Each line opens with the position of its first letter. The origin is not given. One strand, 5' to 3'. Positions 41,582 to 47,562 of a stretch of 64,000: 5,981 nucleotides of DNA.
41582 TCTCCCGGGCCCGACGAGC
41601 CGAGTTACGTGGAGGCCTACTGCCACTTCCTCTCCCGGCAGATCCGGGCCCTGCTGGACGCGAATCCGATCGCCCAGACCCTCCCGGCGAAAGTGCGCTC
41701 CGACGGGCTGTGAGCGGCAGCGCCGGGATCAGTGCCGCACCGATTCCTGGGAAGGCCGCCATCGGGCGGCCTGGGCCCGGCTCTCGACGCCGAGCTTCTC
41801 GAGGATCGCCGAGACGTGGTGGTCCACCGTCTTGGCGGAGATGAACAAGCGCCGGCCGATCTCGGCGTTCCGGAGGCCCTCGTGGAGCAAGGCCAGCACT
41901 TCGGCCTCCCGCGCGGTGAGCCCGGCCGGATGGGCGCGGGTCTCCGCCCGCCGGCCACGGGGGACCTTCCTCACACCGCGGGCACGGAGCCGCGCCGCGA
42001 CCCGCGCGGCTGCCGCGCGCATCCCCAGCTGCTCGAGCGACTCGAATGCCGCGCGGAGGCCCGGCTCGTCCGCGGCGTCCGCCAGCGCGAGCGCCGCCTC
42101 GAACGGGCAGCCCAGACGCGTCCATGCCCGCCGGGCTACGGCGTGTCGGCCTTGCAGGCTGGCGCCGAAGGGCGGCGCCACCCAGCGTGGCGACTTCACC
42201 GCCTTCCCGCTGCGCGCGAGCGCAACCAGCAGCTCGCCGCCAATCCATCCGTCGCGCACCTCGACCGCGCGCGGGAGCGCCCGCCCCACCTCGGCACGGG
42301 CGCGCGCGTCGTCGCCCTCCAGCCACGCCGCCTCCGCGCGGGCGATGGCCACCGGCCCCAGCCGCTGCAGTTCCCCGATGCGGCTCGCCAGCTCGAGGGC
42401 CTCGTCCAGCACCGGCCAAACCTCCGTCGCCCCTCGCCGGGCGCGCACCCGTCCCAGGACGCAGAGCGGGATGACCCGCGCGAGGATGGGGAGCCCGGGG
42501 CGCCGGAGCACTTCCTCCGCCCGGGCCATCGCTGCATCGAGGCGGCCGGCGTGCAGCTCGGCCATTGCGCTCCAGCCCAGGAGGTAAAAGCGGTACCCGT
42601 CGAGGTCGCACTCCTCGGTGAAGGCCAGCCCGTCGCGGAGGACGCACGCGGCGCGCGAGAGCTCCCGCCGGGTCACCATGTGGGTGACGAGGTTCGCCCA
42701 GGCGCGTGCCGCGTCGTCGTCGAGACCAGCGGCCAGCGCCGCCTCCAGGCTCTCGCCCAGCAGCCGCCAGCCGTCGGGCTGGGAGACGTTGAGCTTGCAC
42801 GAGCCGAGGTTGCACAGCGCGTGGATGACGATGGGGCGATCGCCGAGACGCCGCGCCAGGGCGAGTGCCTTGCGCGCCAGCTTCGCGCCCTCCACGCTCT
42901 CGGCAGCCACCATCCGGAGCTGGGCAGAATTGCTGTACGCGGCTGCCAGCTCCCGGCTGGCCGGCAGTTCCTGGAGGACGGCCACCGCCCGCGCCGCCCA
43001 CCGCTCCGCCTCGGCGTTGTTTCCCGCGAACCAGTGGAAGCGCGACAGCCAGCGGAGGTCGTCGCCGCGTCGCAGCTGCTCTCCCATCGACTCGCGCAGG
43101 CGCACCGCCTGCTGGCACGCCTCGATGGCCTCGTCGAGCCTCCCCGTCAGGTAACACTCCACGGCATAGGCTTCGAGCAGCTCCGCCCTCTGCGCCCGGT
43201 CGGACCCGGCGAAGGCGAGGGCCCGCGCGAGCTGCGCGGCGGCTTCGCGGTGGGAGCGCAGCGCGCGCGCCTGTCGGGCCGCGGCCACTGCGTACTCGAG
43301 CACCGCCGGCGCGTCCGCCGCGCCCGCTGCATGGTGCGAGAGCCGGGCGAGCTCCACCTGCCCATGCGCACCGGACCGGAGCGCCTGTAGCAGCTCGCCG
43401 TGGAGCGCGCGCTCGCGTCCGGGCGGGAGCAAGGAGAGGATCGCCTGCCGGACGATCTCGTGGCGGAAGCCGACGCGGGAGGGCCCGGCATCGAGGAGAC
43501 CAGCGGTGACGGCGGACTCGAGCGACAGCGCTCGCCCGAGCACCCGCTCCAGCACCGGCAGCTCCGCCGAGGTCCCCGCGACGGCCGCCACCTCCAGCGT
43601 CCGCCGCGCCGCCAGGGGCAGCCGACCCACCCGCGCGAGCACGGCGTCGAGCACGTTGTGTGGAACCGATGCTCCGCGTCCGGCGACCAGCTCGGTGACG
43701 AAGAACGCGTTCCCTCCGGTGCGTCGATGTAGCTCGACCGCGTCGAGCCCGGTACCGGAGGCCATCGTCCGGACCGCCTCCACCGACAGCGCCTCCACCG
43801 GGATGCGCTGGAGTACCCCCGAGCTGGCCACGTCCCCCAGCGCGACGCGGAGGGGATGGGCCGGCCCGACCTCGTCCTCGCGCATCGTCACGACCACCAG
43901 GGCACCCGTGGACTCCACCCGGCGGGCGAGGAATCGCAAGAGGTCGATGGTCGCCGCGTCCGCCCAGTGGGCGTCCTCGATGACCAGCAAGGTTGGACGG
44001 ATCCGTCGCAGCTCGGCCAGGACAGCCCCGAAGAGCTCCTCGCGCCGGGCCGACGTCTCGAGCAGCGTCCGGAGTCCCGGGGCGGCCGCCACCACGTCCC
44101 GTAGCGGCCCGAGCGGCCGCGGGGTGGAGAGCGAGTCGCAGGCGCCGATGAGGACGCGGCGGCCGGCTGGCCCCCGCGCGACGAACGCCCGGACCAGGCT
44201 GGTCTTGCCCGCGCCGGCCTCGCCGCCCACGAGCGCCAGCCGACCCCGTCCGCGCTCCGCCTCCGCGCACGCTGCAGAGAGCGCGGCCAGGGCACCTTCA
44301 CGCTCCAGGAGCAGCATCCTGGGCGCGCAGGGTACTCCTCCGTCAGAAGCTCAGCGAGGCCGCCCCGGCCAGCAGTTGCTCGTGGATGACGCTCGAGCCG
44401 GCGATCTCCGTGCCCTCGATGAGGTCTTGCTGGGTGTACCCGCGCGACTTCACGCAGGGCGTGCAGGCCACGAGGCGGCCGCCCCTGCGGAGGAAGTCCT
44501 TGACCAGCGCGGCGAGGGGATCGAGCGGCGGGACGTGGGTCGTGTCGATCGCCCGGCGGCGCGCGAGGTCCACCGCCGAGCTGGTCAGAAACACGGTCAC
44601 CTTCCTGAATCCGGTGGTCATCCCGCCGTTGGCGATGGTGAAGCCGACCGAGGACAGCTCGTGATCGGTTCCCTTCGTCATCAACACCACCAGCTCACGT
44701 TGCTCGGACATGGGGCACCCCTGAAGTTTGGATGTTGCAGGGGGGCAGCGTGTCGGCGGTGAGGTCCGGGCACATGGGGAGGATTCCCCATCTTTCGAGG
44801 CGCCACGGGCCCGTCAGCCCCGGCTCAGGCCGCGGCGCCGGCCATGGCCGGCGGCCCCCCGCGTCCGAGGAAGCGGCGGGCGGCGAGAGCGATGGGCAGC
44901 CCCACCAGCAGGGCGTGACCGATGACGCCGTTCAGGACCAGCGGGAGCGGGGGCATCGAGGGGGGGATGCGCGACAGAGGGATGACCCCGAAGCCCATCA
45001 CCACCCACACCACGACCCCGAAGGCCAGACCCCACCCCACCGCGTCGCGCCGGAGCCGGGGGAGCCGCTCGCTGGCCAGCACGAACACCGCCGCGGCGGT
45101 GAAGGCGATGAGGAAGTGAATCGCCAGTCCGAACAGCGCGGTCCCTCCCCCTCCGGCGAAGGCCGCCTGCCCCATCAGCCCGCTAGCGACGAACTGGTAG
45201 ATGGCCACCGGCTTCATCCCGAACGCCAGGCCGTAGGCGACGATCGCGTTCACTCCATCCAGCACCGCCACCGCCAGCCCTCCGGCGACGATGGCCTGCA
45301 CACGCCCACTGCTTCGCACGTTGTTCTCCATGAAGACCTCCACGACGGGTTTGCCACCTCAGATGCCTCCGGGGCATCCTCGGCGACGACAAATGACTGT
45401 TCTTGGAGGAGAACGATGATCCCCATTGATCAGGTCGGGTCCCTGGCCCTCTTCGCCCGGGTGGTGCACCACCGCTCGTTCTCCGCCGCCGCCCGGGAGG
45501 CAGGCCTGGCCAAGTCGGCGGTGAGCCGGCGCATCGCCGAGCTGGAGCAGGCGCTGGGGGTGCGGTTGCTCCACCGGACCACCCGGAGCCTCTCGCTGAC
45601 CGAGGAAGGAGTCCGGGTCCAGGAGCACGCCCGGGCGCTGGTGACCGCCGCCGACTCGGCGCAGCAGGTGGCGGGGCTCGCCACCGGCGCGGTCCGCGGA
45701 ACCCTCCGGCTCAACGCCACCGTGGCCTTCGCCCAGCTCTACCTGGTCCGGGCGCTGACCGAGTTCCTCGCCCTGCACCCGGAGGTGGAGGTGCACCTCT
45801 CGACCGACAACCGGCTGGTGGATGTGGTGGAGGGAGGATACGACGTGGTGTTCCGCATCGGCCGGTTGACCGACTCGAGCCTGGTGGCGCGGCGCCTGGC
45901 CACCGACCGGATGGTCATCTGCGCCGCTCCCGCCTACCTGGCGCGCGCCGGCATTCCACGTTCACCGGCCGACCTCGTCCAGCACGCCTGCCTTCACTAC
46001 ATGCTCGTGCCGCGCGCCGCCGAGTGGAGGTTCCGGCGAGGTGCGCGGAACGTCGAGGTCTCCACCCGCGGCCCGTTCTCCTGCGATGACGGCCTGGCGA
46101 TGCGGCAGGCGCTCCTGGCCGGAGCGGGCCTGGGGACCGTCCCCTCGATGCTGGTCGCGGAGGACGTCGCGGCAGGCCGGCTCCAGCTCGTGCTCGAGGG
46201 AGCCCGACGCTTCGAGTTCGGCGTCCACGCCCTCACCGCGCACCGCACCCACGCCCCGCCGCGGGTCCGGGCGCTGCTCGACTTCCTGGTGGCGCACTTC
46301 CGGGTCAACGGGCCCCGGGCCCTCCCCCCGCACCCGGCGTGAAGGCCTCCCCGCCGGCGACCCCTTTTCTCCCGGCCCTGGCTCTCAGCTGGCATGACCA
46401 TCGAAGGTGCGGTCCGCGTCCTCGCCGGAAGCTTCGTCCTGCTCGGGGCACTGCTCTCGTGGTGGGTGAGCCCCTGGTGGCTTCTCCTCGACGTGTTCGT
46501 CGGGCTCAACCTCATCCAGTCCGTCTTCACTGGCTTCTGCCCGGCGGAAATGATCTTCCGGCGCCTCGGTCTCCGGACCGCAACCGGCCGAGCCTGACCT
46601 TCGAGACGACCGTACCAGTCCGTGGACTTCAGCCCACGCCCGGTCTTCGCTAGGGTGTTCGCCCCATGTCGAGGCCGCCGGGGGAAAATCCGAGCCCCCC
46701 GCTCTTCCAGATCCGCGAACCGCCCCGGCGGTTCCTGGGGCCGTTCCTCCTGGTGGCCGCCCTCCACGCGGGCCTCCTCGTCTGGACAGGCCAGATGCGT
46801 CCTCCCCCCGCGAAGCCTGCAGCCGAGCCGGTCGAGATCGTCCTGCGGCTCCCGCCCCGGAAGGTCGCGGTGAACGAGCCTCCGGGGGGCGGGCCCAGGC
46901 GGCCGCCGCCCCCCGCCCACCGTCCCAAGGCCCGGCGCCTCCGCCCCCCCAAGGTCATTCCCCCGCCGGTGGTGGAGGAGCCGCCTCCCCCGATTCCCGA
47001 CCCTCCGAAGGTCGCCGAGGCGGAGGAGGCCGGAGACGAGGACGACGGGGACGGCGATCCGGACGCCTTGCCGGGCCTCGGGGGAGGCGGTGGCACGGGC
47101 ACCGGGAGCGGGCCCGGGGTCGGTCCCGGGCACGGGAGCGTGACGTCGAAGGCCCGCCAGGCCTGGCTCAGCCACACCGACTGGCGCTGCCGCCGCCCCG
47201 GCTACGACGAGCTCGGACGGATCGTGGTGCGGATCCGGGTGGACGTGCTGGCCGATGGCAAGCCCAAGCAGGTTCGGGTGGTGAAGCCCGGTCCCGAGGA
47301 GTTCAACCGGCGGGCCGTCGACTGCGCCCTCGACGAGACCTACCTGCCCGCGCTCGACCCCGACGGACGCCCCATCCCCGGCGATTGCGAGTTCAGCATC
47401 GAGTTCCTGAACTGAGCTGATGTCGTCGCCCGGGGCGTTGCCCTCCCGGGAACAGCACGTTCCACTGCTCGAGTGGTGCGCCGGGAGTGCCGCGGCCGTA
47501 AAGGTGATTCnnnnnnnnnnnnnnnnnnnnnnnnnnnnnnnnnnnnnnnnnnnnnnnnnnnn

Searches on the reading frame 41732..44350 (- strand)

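Call 78: search_protein_families(library=pfam, proteins=[window:41732-44350:-], max_evalue=0.00001)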
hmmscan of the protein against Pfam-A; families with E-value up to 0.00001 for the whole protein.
window:41732-44350:- (873 aa): 3 families
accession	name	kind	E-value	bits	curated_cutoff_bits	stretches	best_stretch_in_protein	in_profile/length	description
PF13191.12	AAA_16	-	1e-18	68.9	32.6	1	14-154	2-167/167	AAA ATPase domain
PF00196.25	GerE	-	3.1e-18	65.6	23.5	1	811-864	3-56/57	Bacterial regulatory proteins, luxR family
PF13401.12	AAA_22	-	1.9e-08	35.2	27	1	36-152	5-117/130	AAA domain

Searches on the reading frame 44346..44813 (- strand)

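Call 18: search_protein_families(library=pfam, proteins=[window:44346-44813:-], max_evalue=0.001)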
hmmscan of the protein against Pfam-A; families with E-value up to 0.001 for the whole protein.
window:44346-44813:- (156 aa): 2 families
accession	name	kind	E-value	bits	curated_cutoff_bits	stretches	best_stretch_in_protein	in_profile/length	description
PF02635.20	DsrE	-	9.6e-12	45.5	22.7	1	42-156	4-116/116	DsrE/DsrF-like family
PF13686.11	DrsE_2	-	0.00022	21.7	25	0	99-143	100-144/156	DsrE/DsrF/DrsH-like family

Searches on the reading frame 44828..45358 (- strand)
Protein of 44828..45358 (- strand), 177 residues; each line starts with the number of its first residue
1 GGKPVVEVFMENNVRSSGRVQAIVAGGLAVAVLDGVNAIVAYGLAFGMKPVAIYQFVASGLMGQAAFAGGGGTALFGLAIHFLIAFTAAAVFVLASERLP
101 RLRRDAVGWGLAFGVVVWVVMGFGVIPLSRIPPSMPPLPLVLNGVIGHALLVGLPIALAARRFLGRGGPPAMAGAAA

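Call 18: search_protein_families(library=pfam, proteins=[window:44828-45358:-], max_evalue=0.001)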
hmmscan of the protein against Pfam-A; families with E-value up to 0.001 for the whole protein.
window:44828-45358:- (177 aa): 1 family
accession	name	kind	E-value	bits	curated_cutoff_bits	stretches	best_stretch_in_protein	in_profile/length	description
PF07274.17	DUF1440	-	4.5e-07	30.4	34.7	1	73-140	52-116/135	Protein of unknown function (DUF1440)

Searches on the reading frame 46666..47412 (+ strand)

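Call 18: search_protein_families(library=pfam, proteins=[window:46666-47412:+], max_evalue=0.001)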
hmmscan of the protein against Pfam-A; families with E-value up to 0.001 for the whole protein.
window:46666-47412:+ (249 aa): 1 family
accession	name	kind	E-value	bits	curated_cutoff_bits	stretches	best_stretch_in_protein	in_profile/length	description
PF03544.19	TonB_C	-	0.00016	22.5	24.6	1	187-247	17-77/79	Gram-negative bacterial TonB protein C-terminal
